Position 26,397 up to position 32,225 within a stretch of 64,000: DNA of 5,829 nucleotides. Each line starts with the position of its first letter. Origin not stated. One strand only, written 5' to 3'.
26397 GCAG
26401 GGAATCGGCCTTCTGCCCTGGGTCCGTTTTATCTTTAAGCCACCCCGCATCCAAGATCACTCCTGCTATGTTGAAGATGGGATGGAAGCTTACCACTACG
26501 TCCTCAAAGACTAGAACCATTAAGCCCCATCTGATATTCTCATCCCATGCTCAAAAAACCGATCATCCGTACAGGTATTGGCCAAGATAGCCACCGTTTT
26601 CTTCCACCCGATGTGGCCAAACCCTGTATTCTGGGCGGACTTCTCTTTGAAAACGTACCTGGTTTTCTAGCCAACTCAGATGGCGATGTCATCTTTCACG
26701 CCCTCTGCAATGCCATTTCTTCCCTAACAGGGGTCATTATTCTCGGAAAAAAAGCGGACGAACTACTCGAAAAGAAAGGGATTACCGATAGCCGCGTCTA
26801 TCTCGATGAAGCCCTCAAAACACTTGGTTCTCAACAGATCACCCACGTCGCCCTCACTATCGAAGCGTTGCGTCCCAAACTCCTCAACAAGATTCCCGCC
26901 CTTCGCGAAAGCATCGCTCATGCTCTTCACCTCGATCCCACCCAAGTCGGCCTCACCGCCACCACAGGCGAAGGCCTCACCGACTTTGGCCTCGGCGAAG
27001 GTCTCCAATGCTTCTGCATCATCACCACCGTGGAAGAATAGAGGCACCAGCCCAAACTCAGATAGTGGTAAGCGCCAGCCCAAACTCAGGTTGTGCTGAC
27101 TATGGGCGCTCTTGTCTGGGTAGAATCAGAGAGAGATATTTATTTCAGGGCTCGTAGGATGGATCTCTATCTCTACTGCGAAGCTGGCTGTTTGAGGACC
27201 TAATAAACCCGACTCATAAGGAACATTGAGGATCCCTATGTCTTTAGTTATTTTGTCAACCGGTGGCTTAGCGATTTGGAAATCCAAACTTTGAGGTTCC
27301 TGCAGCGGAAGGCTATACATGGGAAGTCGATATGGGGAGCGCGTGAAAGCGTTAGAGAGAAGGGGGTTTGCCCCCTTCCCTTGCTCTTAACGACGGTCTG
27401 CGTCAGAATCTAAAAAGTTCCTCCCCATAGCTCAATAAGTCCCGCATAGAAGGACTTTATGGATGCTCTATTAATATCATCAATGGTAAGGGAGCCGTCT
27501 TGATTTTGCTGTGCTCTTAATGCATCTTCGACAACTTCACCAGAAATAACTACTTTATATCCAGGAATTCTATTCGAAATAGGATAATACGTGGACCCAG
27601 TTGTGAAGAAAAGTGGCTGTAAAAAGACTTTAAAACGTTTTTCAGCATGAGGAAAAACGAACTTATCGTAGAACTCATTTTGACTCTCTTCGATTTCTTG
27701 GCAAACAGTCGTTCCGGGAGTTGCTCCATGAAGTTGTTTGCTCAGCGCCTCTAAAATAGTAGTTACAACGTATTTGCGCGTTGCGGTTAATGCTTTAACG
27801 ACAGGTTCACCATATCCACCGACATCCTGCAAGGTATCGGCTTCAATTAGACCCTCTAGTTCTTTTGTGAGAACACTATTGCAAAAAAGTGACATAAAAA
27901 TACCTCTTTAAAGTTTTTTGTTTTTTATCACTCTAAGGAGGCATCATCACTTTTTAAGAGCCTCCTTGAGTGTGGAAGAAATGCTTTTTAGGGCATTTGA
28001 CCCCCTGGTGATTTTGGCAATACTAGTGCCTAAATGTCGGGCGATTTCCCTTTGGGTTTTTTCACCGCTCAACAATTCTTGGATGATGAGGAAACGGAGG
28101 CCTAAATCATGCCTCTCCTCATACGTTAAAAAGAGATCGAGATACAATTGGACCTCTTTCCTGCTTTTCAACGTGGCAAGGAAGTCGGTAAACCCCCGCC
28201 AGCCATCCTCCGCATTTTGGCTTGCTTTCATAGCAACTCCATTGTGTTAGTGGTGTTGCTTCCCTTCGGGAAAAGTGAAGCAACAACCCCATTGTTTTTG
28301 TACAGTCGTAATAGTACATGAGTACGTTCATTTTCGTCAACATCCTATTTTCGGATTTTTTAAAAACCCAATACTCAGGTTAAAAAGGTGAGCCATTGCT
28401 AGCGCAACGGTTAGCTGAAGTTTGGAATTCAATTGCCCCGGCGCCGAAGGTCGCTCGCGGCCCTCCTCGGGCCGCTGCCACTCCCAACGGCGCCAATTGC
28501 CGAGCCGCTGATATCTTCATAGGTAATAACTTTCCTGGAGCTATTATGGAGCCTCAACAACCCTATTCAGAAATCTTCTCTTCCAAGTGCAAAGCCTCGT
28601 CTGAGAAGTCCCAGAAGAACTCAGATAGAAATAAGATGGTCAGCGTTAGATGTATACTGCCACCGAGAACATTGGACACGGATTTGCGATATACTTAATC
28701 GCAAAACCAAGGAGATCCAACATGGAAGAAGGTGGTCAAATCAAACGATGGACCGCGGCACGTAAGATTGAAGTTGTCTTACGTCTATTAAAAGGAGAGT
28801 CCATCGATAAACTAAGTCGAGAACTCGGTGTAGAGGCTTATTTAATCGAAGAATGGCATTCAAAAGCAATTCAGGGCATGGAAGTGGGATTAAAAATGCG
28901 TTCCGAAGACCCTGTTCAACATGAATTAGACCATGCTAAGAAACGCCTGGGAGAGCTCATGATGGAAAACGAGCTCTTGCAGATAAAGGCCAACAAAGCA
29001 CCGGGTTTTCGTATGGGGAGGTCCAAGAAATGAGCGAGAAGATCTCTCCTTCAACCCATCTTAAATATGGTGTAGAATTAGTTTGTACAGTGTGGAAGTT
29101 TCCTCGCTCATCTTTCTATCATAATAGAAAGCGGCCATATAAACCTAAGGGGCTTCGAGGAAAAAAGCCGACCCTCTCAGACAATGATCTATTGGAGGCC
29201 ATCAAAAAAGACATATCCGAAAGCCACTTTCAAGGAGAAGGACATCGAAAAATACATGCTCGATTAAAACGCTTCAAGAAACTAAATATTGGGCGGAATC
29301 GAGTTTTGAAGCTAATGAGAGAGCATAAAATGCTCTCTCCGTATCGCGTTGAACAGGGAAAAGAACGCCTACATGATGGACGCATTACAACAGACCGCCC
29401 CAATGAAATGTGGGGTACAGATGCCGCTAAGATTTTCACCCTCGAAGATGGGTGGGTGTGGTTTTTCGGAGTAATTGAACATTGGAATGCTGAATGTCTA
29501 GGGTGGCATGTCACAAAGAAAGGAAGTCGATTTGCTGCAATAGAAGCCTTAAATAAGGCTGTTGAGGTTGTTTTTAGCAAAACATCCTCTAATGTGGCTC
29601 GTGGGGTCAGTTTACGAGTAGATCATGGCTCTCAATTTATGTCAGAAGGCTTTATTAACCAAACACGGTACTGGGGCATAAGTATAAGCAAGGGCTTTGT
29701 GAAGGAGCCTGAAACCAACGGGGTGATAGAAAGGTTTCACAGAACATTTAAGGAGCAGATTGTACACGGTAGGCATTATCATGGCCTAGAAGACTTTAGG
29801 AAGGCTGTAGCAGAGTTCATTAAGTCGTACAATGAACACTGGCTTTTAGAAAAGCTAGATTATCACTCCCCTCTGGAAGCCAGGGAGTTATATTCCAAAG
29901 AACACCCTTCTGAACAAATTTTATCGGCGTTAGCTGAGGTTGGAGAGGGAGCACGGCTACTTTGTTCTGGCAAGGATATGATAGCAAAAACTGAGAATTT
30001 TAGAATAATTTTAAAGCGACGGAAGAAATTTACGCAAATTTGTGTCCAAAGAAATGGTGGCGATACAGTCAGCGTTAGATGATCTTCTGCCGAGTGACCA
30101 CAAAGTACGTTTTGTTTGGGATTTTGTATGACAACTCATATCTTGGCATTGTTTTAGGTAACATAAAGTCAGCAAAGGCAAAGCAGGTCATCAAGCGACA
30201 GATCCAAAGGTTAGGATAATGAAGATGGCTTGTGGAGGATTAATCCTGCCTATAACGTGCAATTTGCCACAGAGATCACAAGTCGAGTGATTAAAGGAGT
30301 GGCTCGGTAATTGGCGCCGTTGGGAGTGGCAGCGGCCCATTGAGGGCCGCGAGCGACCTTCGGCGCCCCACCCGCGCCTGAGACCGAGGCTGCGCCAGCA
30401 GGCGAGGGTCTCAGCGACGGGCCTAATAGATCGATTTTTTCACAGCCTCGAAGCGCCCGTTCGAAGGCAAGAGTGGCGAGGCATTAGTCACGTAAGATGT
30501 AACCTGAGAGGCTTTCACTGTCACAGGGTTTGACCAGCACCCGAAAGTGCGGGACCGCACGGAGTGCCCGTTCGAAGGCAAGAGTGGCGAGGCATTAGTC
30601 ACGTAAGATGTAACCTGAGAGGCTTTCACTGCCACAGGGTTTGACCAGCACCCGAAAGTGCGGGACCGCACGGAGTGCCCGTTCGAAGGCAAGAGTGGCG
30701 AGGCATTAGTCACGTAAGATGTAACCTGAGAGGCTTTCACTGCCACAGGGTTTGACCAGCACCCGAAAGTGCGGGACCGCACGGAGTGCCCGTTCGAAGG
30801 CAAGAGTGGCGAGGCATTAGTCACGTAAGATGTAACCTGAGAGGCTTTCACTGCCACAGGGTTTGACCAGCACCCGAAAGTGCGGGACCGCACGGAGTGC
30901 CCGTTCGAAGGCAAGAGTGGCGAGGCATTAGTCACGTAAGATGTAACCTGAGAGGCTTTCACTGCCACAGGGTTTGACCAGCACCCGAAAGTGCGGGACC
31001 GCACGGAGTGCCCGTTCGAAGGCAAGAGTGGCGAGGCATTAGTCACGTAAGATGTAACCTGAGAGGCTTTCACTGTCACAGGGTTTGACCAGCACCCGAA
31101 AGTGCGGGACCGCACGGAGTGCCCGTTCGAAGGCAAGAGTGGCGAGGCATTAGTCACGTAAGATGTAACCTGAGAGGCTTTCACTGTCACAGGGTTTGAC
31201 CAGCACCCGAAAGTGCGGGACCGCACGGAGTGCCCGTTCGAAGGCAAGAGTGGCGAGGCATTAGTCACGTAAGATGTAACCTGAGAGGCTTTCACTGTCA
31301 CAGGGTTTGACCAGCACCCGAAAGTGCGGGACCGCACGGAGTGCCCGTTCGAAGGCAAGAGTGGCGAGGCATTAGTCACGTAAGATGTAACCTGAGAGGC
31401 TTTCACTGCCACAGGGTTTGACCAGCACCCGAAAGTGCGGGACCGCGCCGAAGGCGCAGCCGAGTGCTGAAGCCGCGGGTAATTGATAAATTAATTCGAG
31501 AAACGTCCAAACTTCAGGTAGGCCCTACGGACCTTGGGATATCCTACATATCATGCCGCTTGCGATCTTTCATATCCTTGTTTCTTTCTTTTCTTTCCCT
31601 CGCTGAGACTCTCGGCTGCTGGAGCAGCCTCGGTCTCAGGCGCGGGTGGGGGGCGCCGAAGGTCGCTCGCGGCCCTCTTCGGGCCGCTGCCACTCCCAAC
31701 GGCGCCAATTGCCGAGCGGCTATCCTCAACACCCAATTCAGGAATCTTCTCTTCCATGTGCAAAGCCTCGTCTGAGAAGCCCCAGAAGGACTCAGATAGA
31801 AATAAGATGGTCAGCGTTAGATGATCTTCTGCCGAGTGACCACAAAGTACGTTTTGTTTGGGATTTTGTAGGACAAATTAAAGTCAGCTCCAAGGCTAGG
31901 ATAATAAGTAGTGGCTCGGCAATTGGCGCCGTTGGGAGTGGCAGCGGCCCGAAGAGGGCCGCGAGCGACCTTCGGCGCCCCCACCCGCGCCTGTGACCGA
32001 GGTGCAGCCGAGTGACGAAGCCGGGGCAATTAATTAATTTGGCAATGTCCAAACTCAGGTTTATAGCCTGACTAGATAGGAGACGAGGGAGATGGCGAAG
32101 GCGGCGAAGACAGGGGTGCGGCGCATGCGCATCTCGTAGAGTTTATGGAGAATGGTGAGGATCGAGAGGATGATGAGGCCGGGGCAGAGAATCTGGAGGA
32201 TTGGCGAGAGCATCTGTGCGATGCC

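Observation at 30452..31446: Nine head-to-tail copies of a 111-bp non-coding unit that defines a three-locus repeat family with an invariant core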

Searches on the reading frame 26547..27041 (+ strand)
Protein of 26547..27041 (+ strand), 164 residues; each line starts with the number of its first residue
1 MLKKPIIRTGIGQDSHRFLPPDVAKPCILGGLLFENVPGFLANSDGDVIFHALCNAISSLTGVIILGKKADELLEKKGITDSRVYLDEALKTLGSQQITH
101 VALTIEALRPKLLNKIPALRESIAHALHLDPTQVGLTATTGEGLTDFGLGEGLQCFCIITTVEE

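Call 11: search_protein_families(library=pfam, proteins=[window:26547-27041:+], max_evalue=0.01)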
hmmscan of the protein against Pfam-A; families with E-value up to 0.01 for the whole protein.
window:26547-27041:+ (164 aa): 1 family
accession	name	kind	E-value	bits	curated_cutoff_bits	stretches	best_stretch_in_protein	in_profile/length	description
PF02542.21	YgbB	-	2.8e-33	115.9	26.7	1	7-160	1-153/155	YgbB family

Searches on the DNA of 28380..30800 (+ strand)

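Call 26: search_rna_families(source=window, start=30420, end=30800, threshold=evalue, max_evalue=10, show_alignments=3)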
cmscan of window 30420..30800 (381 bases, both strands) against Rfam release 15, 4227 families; matches with E-value up to 10: 1.
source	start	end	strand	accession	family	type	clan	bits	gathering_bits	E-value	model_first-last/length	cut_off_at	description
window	30445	30468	+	RF01843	neisseria_FSE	Cis-reg; frameshift_element;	-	21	50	0.028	1-40/40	no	neiserria ribosomal frameshift element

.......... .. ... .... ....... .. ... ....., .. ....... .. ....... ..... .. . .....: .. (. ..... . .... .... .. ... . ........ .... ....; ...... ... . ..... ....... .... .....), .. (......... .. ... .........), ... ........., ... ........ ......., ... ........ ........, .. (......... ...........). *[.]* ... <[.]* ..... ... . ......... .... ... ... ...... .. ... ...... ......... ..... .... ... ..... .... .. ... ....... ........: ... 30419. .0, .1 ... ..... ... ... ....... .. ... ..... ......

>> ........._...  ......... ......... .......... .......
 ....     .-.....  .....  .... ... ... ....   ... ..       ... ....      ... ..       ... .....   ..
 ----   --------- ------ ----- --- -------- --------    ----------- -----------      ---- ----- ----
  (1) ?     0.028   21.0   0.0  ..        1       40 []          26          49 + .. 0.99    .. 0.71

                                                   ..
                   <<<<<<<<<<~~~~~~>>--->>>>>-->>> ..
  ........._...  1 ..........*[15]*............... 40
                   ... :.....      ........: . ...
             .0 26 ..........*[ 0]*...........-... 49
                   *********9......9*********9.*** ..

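Call 83: search_dna_similar(query=window:28380-30430:+, collection=plasmids, mode=distant, max_rows=8)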
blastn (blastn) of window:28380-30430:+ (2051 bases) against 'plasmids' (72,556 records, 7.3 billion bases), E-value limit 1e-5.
Records with a match: 4; places in all: 5; records where one place covers at least 80% of the query: 0.
Best place of each record, by identity: 60-80% 4.
By first word of the organism name: Burkholderia 3; Caballeronia 1.
By predicted mobility (MOB-suite, as given by PLSDB): non-mobilizable 3; mobilizable 1.
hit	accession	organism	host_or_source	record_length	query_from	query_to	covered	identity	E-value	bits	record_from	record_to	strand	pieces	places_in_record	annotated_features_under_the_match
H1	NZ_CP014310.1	Burkholderia sp. PAMC 26561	single cell,lichen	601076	915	1042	6%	71.8%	2e-7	67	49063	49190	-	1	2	none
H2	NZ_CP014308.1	Burkholderia sp. PAMC 26561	single cell,lichen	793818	915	1042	6%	71.0%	2e-6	63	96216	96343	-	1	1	DDE-type integrase/transposase/recombinase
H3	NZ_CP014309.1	Burkholderia sp. PAMC 26561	single cell,lichen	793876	915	1042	6%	71.0%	2e-6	63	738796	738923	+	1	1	DDE-type integrase/transposase/recombinase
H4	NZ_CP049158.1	Caballeronia sp. SBC1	whole organism,soil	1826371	915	1042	6%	71.0%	2e-6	63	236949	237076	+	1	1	none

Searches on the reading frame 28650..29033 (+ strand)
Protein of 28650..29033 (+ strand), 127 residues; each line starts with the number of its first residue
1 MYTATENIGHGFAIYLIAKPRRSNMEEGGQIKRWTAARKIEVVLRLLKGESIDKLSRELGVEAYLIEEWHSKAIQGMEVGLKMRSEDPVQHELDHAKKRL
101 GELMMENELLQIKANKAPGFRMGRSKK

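Call 11: search_protein_families(library=pfam, proteins=[window:28650-29033:+], max_evalue=0.01)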
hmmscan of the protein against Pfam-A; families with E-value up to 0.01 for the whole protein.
window:28650-29033:+ (127 aa): 1 family
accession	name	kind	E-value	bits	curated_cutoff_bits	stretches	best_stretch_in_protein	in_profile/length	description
PF01527.26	HTH_Tnp_1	-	9e-05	23.1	24.1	1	32-83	5-57/75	Transposase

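Call 66: search_protein_families(library=ncbifam, proteins=[window:28650-29033:+], max_evalue=0.00001)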
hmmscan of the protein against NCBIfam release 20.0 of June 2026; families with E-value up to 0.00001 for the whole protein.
window:28650-29033:+ (127 aa): 1 family
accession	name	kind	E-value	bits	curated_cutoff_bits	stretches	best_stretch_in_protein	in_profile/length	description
NF033516.0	transpos_IS3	equivalog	1e-06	28.3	160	1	39-115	3-82/369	IS3 family transposase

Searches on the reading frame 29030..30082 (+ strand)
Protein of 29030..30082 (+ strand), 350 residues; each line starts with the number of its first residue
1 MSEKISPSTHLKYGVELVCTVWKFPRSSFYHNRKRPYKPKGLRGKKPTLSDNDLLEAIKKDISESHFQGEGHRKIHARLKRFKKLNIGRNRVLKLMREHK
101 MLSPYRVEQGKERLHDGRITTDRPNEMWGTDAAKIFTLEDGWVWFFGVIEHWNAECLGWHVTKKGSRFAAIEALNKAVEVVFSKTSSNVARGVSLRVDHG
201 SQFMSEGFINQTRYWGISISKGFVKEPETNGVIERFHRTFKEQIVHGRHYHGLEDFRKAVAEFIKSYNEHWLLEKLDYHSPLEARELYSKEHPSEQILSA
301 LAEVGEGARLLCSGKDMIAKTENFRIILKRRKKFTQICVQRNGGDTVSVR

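Call 11: search_protein_families(library=pfam, proteins=[window:29030-30082:+], max_evalue=0.01)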
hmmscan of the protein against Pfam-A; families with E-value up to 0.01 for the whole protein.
window:29030-30082:+ (350 aa): 4 families
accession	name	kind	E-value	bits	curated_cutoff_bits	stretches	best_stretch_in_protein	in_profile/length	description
PF00665.32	rve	-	2.1e-09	38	32.6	1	122-220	2-95/102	Integrase core domain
PF13683.12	rve_3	-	2.1e-09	37.4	26.5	1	217-280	3-66/67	Integrase core domain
PF13276.12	HTH_21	-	2.7e-09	37.5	28.1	1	52-106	4-57/60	HTH-like domain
PF13333.12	rve_2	-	2.2e-06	28.1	22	1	234-285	1-52/56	Integrase core domain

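Call 66: search_protein_families(library=ncbifam, proteins=[window:29030-30082:+], max_evalue=0.00001)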
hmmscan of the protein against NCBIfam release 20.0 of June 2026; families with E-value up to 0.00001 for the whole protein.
window:29030-30082:+ (350 aa): 3 families
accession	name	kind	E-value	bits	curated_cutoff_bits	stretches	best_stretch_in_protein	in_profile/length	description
NF033516.0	transpos_IS3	equivalog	2.5e-45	155.3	160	1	9-284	97-368/369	IS3 family transposase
NF033577.2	transpos_IS481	equivalog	3.8e-26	92.2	224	1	18-283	19-282/284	IS481 family transposase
NF006918.0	PRK09409.1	subfamily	1.1e-13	51.5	597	1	13-283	12-283/301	IS2 transposase TnpB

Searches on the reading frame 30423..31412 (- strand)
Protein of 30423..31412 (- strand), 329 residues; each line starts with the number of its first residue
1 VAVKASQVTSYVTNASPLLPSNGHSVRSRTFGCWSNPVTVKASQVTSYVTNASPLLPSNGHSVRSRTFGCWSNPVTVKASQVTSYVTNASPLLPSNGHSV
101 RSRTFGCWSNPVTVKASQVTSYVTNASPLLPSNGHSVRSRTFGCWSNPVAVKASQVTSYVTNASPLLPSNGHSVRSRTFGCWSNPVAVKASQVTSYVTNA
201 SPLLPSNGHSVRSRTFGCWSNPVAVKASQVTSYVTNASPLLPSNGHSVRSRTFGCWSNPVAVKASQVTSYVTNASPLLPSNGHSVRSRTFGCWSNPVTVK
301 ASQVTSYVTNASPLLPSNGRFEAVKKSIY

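Call 11: search_protein_families(library=pfam, proteins=[window:30423-31412:-], max_evalue=0.01)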
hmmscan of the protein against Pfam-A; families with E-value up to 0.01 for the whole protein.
window:30423-31412:- (329 aa): 1 family
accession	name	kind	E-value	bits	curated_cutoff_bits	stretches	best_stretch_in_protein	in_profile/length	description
PF01705.24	CX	-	6.1e-12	46.3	25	0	21-35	34-48/59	CX module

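Call 27: find_homologous_proteins(query=window:30423-31412:-, max_evalue=0.01)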
Query window:30423-31412:-: 8000 candidates shared short words with the query, none scored E <= 0.01.

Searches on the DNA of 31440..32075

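Call 82: search_rna_families(source=window, start=31440, end=32075, threshold=evalue, max_evalue=1)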
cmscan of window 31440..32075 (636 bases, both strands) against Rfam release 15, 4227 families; matches with E-value up to 1: 0.
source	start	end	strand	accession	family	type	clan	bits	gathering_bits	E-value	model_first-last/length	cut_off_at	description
